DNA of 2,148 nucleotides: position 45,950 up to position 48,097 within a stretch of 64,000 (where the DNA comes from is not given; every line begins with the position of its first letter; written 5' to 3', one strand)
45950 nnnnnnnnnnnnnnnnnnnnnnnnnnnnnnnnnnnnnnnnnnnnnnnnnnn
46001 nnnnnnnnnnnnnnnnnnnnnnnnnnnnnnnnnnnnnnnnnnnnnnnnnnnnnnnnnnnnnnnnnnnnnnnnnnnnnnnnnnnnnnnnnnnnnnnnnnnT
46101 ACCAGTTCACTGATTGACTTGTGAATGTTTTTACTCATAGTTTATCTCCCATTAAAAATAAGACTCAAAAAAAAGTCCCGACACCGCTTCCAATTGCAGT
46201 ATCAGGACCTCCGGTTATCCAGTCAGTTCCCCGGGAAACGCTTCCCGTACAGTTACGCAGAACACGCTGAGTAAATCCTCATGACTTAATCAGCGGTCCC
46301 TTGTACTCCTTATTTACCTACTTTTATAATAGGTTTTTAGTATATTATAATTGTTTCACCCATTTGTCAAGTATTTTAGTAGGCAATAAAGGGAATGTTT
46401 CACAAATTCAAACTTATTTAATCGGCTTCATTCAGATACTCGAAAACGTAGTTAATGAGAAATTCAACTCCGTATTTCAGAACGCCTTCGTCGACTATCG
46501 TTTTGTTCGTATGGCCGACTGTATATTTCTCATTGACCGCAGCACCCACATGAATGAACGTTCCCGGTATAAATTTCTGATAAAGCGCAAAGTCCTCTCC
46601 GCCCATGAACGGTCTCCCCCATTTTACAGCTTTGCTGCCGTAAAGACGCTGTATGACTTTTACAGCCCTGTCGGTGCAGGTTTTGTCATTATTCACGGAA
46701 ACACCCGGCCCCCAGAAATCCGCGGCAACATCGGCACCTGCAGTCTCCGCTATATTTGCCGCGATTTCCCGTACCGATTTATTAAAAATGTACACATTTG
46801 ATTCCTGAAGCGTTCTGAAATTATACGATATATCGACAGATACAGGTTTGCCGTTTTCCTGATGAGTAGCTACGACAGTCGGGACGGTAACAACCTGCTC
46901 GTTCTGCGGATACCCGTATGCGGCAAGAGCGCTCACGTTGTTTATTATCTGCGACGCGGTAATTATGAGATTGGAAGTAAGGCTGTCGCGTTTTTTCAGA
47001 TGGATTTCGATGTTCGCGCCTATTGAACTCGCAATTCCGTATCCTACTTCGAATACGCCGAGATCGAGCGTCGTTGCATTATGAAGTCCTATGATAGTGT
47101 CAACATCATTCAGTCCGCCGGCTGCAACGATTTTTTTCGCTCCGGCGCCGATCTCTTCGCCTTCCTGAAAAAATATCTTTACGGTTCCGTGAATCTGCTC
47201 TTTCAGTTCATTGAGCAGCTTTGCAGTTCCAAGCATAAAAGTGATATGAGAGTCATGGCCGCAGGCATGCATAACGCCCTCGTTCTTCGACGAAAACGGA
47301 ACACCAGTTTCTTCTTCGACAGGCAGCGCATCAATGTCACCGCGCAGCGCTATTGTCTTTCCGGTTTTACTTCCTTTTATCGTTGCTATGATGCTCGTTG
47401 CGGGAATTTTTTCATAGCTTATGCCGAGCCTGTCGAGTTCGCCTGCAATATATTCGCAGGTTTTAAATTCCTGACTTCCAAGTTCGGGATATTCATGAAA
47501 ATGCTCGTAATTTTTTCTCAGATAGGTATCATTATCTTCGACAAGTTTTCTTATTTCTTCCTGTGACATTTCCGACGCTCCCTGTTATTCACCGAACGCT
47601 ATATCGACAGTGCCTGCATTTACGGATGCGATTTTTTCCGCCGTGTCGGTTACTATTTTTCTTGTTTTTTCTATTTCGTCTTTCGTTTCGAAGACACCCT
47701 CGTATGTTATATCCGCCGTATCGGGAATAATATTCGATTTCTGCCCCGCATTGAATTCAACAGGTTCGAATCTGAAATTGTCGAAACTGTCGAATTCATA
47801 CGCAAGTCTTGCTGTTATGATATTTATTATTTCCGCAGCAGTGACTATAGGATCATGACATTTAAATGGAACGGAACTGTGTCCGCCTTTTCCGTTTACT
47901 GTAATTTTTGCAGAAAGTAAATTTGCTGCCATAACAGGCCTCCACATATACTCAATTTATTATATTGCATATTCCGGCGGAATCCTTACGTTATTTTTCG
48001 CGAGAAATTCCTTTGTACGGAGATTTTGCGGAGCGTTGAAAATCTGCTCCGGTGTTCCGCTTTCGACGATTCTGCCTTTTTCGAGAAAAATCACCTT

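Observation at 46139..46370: Conserved promoter, 5' leader and terminator cassette present three times (copy A, upstream of cysK): unclassified riboswitch/attenuator candidate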

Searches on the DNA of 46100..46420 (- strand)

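Call 5: search_rna_families(source=window, start=46100, end=46420, threshold=evalue, max_evalue=10, show_alignments=4)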
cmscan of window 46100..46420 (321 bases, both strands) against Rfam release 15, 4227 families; matches with E-value up to 10: 3.
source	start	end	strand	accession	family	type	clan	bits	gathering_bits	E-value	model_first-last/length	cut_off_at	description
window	46117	46209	-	RF03080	RT-9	Gene; sRNA;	-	14.9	46.1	8.5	1-92/92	no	RT-9 RNA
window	46173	46210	-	RF00976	mir-583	Gene; miRNA;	-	13.3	80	9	12-51/62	no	mir-583 microRNA precursor family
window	46154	46204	-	RF01581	RUF6-5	Gene; sRNA;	-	12.9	70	8.5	1-156/156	no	Plasmodium RNA of unknown function RUF6-5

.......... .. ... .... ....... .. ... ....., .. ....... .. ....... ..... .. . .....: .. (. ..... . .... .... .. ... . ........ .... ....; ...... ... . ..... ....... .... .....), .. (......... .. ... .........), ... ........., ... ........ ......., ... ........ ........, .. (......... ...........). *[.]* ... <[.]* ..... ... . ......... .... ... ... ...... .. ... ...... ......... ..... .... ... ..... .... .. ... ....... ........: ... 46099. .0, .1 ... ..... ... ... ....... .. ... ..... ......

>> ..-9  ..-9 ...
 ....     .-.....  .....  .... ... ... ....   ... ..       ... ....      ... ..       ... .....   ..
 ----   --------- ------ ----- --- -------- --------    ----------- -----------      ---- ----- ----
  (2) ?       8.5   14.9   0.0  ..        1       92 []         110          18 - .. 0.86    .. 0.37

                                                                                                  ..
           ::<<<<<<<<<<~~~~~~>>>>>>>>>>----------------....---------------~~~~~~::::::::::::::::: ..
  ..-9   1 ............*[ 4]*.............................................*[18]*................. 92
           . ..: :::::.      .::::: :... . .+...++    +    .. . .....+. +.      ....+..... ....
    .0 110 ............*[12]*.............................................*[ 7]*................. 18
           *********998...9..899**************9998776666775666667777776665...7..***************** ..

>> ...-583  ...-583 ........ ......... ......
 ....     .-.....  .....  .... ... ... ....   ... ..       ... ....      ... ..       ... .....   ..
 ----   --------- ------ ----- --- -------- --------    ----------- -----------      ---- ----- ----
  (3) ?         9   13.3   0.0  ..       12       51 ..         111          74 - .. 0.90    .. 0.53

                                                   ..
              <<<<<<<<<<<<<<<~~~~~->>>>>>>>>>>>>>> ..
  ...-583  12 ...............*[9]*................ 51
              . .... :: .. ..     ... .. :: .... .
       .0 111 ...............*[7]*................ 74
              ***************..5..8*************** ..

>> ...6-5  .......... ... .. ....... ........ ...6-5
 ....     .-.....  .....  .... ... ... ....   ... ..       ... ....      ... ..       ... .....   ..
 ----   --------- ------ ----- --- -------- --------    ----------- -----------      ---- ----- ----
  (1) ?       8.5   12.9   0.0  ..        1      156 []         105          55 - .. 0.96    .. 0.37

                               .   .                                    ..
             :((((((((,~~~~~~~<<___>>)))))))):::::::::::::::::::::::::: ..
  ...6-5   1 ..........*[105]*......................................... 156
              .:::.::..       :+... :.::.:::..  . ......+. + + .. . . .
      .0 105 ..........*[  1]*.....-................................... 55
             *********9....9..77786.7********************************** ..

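Call 38: build_rna_model(alignment_id=A2, structure=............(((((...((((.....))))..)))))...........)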
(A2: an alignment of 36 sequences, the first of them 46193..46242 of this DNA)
Model R1 built from alignment A2 (36 sequences, 51 columns); structure: as given.
model positions 45; base pairs 9; branch points 0; effective number of sequences 36; information 1.028 bits per position. Calibrated on 0.2 Mb of random sequence (short: E-values are rough).
structure used (alignment columns):
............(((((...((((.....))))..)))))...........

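Call 39: search_with_rna_model(model_id=R1, sources=[window, L004, L005, L006, L007, L008, L010, L011, L012, L013, L014, L015, L016, L017, L019, L020, L021, L022, L023, L024, L027, L028, L029, L031, L032, L034, L036, L037, L038, L039, L040, L041, L042, L043, L044, L047, L048, L049, L050, L052, L053, L054, L055], max_evalue=5)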
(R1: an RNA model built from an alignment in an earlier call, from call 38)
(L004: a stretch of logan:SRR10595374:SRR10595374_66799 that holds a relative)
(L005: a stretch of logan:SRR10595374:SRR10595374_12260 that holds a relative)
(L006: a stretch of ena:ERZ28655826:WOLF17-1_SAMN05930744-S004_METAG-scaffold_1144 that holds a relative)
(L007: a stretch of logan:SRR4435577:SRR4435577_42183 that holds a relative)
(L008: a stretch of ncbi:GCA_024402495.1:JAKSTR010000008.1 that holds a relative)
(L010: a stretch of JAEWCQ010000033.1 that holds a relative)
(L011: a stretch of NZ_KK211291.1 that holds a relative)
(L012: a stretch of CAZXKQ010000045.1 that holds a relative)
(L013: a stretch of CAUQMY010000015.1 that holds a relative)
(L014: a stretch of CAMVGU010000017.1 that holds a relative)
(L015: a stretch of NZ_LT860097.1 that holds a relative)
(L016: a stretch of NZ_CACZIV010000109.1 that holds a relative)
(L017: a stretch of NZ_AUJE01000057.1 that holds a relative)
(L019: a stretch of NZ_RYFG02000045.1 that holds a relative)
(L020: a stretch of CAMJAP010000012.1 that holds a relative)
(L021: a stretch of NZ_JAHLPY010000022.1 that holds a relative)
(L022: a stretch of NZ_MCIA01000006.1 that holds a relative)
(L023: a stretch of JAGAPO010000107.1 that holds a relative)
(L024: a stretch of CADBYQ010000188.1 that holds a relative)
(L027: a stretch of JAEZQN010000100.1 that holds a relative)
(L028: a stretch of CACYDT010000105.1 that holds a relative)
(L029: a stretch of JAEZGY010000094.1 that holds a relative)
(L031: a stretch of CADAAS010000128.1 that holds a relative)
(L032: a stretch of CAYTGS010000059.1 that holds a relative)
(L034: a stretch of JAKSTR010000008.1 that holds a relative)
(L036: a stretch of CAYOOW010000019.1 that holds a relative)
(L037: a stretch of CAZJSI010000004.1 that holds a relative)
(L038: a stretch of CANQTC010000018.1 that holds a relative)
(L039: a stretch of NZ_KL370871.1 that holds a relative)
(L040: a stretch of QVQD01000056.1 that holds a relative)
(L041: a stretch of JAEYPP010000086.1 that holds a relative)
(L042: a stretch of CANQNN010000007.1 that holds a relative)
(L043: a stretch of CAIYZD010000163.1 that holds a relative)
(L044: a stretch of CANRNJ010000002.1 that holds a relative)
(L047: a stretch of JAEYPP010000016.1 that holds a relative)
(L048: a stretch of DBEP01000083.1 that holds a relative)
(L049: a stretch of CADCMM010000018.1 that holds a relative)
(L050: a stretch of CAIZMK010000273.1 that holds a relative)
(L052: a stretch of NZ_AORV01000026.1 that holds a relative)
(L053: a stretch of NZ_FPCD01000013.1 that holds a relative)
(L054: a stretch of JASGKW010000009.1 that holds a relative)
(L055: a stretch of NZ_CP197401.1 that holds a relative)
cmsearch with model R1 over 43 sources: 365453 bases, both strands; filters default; matches with E-value up to 5: 52.
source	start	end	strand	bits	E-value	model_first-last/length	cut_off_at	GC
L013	2975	3019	-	56.5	2.9e-10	1-45/45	no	0.44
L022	1445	1489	+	55.4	5.7e-10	1-45/45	no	0.44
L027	1696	1740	+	54.7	8.2e-10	1-45/45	no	0.38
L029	1770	1814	-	54.7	8.2e-10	1-45/45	no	0.38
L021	1432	1476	-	54.3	1e-09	1-45/45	no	0.31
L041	6923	6967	-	54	1.2e-09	1-45/45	no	0.38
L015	3569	3613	+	53.9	1.3e-09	1-45/45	no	0.4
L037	5063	5107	-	52.1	3.7e-09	1-45/45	no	0.36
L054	4051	4095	+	52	3.8e-09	1-45/45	no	0.38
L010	7660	7704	+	51.8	4.3e-09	1-45/45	no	0.4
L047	5725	5769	+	51.4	5.2e-09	1-45/45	no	0.44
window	60241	60285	-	51.2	6e-09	1-45/45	no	0.49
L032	2996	3040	-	50.9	6.9e-09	1-45/45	no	0.42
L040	5715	5759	-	50.8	7.3e-09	1-45/45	no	0.33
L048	2153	2197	-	50.8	7.4e-09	1-45/45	no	0.38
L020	7798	7842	+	49.6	1.4e-08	1-45/45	no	0.44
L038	1129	1173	+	49.4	1.6e-08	1-45/45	no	0.4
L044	7032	7077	-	49.2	1.8e-08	1-45/45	no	0.41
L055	1960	2004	-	49.2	1.8e-08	1-45/45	no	0.31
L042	5326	5371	+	48.8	2.3e-08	1-45/45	no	0.41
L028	1620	1664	+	48.5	2.7e-08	1-45/45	no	0.47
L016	1477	1521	+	48.1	3.3e-08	1-45/45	no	0.49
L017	2359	2403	+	48.1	3.3e-08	1-45/45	no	0.49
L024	3595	3639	-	48.1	3.3e-08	1-45/45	no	0.49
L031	491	535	-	48.1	3.3e-08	1-45/45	no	0.49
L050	285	329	-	48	3.5e-08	1-45/45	no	0.36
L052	1363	1408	-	47.6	4.5e-08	1-45/45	no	0.3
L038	7652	7696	+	47.2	5.7e-08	1-45/45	no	0.4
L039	2231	2275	-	46.4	8.9e-08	1-45/45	no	0.42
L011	2565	2610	+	45.4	1.5e-07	1-45/45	no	0.26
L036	6515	6559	+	45.2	1.7e-07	1-45/45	no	0.4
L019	3218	3262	-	44.8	2.2e-07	1-45/45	no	0.42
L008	2229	2274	+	44.5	2.6e-07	1-45/45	no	0.35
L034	6715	6760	+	44.5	2.6e-07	1-45/45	no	0.35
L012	5026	5071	-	44.3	2.9e-07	1-45/45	no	0.48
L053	4826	4870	+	44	3.4e-07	1-45/45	no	0.42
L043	50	94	-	44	3.4e-07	1-45/45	no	0.49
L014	3715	3759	-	43.9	3.6e-07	1-45/45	no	0.53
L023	5902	5946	-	43.7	4e-07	1-45/45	no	0.36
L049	3543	3588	+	41.2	1.7e-06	1-45/45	no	0.41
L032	419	463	-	40.2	2.9e-06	1-45/45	no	0.38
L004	94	138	+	38.5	7.6e-06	1-45/45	no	0.58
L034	1693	1738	+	36.4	2.5e-05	1-45/45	no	0.41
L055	2091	2135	-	35.4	4.4e-05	1-45/45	no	0.42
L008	3471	3515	+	32.2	0.00027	1-45/45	no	0.33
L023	4813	4857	-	28.5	0.0022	1-45/45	no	0.4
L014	1165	1210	-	28.2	0.0026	1-45/45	no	0.48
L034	7957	8000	+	26.3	0.0073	1-44/45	3'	0.34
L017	6865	6910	+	17.5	1.1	1-45/45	no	0.39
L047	1133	1162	+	15.3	3.7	1-45/45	no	0.23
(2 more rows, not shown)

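Call 88: search_with_rna_model(model_id=R1, sources=[L056, L058, L059, L060, L061, L062, L065, L066, L068, L069, L071, L072, L073, L075, L076, L077, L080, L081, L084, L085, L086, L087, L088, L089, L090, L092, L093, L095, L097, L098, L100, L101, L102, L103, L105, L107, L108, L109, L110, L111, L112, L113, L114, L115, L118, L120, L123, L124, L127, L128, L129, L130, L133, L138, L139, L141, L142, L143, L145, L147, L149, L151, L153, L155, L156, L158, L159, L161, L162, L163, L165, L167, L168, L170, L171, L172, L174, L175, L176, L177, L179, L183, L008, L014, L017, L023, L032, L038, L055, L010, L011, L012, L013, L015, L016, L019, L028, L036, L043, window], max_evalue=0.01, make_alignment=true)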
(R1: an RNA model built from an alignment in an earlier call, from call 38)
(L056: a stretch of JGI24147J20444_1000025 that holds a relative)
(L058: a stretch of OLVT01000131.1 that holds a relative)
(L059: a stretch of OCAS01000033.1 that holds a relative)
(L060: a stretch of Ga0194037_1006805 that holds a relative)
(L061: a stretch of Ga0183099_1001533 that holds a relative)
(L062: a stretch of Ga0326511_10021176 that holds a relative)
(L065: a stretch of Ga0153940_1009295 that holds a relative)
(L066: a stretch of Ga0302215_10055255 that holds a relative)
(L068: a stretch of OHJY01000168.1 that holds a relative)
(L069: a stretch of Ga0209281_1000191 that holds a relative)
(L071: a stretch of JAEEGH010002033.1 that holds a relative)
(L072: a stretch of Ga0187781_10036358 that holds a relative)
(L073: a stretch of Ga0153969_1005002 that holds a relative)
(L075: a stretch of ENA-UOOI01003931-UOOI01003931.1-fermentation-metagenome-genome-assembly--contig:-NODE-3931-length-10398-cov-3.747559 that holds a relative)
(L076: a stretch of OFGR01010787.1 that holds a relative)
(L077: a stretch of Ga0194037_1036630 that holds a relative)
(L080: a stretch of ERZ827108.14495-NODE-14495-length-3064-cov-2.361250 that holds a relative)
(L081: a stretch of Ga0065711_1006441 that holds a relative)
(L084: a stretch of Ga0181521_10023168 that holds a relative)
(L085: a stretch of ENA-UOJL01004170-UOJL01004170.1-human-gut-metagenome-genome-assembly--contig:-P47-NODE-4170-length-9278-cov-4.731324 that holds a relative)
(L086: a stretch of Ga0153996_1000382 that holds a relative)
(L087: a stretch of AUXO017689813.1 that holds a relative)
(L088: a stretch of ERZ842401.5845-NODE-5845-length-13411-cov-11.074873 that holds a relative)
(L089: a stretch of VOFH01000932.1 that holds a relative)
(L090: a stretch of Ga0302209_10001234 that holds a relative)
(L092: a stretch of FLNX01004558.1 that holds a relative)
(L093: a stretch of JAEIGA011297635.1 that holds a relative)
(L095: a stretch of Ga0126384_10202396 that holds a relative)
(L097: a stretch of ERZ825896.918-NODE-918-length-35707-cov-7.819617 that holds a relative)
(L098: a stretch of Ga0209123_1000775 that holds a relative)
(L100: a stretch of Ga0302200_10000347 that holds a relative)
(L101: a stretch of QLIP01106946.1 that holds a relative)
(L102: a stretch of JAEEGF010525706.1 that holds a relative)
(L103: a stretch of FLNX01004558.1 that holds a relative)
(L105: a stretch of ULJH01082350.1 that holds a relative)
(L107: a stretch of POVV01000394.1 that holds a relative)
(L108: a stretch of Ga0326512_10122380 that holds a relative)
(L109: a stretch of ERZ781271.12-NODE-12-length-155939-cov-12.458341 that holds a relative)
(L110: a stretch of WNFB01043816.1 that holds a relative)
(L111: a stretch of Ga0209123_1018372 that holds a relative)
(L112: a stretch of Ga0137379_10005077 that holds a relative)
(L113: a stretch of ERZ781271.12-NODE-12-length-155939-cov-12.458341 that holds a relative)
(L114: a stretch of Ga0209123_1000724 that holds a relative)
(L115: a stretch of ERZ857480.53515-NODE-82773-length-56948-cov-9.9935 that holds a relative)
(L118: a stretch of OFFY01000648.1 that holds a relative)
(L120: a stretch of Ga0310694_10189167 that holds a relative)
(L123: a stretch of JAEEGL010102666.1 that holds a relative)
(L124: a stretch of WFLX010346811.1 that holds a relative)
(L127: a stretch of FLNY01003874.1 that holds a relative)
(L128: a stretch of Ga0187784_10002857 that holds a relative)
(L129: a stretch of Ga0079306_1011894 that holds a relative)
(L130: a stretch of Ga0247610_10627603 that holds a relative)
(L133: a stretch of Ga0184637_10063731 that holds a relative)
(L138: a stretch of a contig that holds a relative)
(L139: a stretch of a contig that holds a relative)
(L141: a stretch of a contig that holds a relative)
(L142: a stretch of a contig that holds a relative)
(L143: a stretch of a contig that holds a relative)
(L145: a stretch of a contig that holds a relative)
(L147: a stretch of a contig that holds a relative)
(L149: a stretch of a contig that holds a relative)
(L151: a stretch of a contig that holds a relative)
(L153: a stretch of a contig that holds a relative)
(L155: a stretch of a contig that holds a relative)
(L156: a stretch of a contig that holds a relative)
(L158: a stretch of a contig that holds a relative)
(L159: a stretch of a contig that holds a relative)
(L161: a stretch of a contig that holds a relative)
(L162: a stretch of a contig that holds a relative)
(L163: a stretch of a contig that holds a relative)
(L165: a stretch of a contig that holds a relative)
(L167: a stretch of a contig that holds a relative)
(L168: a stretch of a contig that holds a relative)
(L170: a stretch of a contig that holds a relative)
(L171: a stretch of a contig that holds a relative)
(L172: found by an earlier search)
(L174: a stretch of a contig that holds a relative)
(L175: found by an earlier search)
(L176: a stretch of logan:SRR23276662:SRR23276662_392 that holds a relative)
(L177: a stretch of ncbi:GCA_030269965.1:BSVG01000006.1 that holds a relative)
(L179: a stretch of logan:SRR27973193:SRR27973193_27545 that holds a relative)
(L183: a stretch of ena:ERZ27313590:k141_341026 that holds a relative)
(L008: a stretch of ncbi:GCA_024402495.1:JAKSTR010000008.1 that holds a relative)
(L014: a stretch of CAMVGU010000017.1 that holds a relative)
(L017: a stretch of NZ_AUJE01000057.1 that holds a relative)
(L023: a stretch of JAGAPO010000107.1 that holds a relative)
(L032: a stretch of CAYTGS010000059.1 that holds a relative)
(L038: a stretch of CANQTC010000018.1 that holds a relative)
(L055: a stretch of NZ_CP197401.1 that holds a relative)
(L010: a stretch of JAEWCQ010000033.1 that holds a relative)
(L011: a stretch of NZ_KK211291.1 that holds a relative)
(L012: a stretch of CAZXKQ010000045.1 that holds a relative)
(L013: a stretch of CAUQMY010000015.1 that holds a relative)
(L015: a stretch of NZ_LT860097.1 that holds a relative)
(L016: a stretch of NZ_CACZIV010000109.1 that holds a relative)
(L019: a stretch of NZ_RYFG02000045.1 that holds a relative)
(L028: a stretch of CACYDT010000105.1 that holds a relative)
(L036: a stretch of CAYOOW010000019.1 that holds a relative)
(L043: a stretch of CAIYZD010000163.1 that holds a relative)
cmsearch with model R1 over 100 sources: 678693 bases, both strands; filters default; matches with E-value up to 0.01: 102.
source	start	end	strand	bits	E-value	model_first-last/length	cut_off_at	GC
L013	2975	3019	-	56.5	5.5e-10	1-45/45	no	0.44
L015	3569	3613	+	53.9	2.4e-09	1-45/45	no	0.4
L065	2064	2108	+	51.8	7.9e-09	1-45/45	no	0.4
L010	7660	7704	+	51.8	8e-09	1-45/45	no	0.4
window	60241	60285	-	51.2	1.1e-08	1-45/45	no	0.49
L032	2996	3040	-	50.9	1.3e-08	1-45/45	no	0.42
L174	9003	9047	-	50.3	1.8e-08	1-45/45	no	0.29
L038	1129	1173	+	49.4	3e-08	1-45/45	no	0.4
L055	1960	2004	-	49.2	3.4e-08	1-45/45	no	0.31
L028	1620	1664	+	48.5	5.1e-08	1-45/45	no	0.47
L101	116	160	+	48.3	5.6e-08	1-45/45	no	0.33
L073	977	1021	+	48.3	5.7e-08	1-45/45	no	0.4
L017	2359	2403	+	48.1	6.2e-08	1-45/45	no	0.49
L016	1477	1521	+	48.1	6.2e-08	1-45/45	no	0.49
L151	980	1024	-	48.1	6.5e-08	1-45/45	no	0.42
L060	68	112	+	48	6.5e-08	1-45/45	no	0.36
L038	7652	7696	+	47.2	1.1e-07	1-45/45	no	0.4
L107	1599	1644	-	47.2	1.1e-07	1-45/45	no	0.37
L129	1725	1769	-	46.8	1.3e-07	1-45/45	no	0.33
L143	1554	1598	+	46.6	1.4e-07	1-45/45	no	0.33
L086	657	701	+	46.3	1.8e-07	1-45/45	no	0.42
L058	5573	5617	+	45.6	2.6e-07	1-45/45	no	0.36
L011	2565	2610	+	45.4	2.8e-07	1-45/45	no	0.26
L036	6515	6559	+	45.2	3.2e-07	1-45/45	no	0.4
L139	1564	1608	+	45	3.7e-07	1-45/45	no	0.51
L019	3218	3262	-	44.8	4e-07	1-45/45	no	0.42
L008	2229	2274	+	44.5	4.9e-07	1-45/45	no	0.35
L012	5026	5071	-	44.3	5.4e-07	1-45/45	no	0.48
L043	50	94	-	44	6.2e-07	1-45/45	no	0.49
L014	3715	3759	-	43.9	6.6e-07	1-45/45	no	0.53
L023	5902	5946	-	43.7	7.4e-07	1-45/45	no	0.36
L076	23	67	+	43.4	8.9e-07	1-45/45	no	0.33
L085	3947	3991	-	43.1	1.1e-06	1-45/45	no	0.47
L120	339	383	-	41.5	2.6e-06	1-45/45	no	0.47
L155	2239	2283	+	41.5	2.6e-06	1-45/45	no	0.47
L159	5453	5497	+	40.9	3.7e-06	1-45/45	no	0.27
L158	1891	1935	+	40.7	4e-06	1-45/45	no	0.29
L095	1146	1190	+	40.7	4.1e-06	1-45/45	no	0.49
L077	1486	1530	+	40.4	5e-06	1-45/45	no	0.49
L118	3147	3191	+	40.3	5.1e-06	1-45/45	no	0.29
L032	419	463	-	40.2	5.3e-06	1-45/45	no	0.38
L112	6510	6554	-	40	6e-06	1-45/45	no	0.47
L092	8400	8444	-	39.7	7.2e-06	1-45/45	no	0.44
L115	5750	5794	-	39.3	9.1e-06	1-45/45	no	0.49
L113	4962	5006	-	39.2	9.4e-06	1-45/45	no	0.33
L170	1008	1052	+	39.1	1e-05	1-45/45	no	0.36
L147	4526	4570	-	39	1.1e-05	1-45/45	no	0.47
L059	628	672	-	38.4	1.5e-05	1-45/45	no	0.36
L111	1748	1792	-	38.2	1.7e-05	1-45/45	no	0.36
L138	832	876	-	37.8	2.1e-05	1-45/45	no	0.36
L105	1118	1162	-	37.7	2.2e-05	1-45/45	no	0.51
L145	1360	1404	+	37.7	2.2e-05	1-45/45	no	0.33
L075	3393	3437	+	37.5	2.5e-05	1-45/45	no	0.4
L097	5822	5866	-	37.4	2.6e-05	1-45/45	no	0.49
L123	10461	10506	-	37.3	2.8e-05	1-45/45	no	0.41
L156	6761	6805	-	37.1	3.2e-05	1-45/45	no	0.31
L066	428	472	-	37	3.3e-05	1-45/45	no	0.29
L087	498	542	+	36.9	3.5e-05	1-45/45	no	0.38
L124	38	82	-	36.6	4.3e-05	1-45/45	no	0.56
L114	2633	2677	+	36.5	4.5e-05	1-45/45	no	0.56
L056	653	697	-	36.4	4.6e-05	1-45/45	no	0.33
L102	12448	12492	+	36.3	5e-05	1-45/45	no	0.4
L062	189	233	-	36.2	5.2e-05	1-45/45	no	0.53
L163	1379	1423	+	36.2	5.2e-05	1-45/45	no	0.38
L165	2094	2138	+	36.1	5.6e-05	1-45/45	no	0.29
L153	3257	3301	-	36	5.7e-05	1-45/45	no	0.36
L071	9035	9079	+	35.9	6.1e-05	1-45/45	no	0.33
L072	3074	3118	+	35.6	7.5e-05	1-45/45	no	0.47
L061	6670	6714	-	35.5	7.7e-05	1-45/45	no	0.31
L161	1110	1154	+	35.5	7.8e-05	1-45/45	no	0.44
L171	742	786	-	35.5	7.9e-05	1-45/45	no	0.4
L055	2091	2135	-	35.4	8.2e-05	1-45/45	no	0.42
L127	502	546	-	35.4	8.2e-05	1-45/45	no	0.36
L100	2133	2178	-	34.8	0.00012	1-45/45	no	0.3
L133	1649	1693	-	34.8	0.00012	1-45/45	no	0.53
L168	2653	2698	+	34.5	0.00014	1-45/45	no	0.5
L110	187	231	-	34.4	0.00014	1-45/45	no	0.58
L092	2481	2526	-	34.3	0.00015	1-45/45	no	0.43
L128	10789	10833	-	34.1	0.00017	1-45/45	no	0.51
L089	47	91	+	33.9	0.0002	1-45/45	no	0.4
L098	9000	9044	-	33.3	0.00026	1-45/45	no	0.36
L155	6337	6382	+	33.2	0.00029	1-45/45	no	0.48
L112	6961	7005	+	32.8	0.00035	1-45/45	no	0.51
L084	358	402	+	32.7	0.00038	1-45/45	no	0.53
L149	1943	1987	-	32.6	0.0004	1-45/45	no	0.6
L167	3923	3968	-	32.5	0.00042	1-45/45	no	0.46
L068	13687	13732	-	32.4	0.00044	1-45/45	no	0.52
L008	3471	3515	+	32.2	0.00051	1-45/45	no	0.33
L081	4547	4592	-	32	0.00055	1-45/45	no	0.46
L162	8349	8393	-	31.3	0.00085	1-45/45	no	0.33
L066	893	937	-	30.2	0.0016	1-45/45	no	0.36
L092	4095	4139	-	30.1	0.0017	1-45/45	no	0.49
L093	299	343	+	29.3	0.0025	1-45/45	no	0.58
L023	4813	4857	-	28.5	0.0041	1-45/45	no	0.4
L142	966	1011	+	28.2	0.0048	1-45/45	no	0.48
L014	1165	1210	-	28.2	0.0048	1-45/45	no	0.48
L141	53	98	-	27.8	0.0059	1-45/45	no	0.52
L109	5978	6022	-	27.5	0.0072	1-45/45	no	0.33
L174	2355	2399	-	27.4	0.0076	1-45/45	no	0.33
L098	3126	3170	-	27.3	0.0079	1-45/45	no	0.31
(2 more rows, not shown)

Alignment A6: 102 matches aligned to the model, 46 columns, each read 5' to 3' on its own strand. Consensus structure (alignment columns), stored with it:
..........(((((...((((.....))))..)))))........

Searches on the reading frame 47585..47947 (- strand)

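Call 9: search_protein_families(library=pfam, proteins=[window:47585-47947:-])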
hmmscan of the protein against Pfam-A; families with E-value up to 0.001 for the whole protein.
window:47585-47947:- (120 aa): 1 family
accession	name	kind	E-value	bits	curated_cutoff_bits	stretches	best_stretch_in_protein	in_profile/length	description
PF07687.19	M20_dimer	-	1.9e-13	50.7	21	1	9-107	5-103/107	Peptidase dimerisation domain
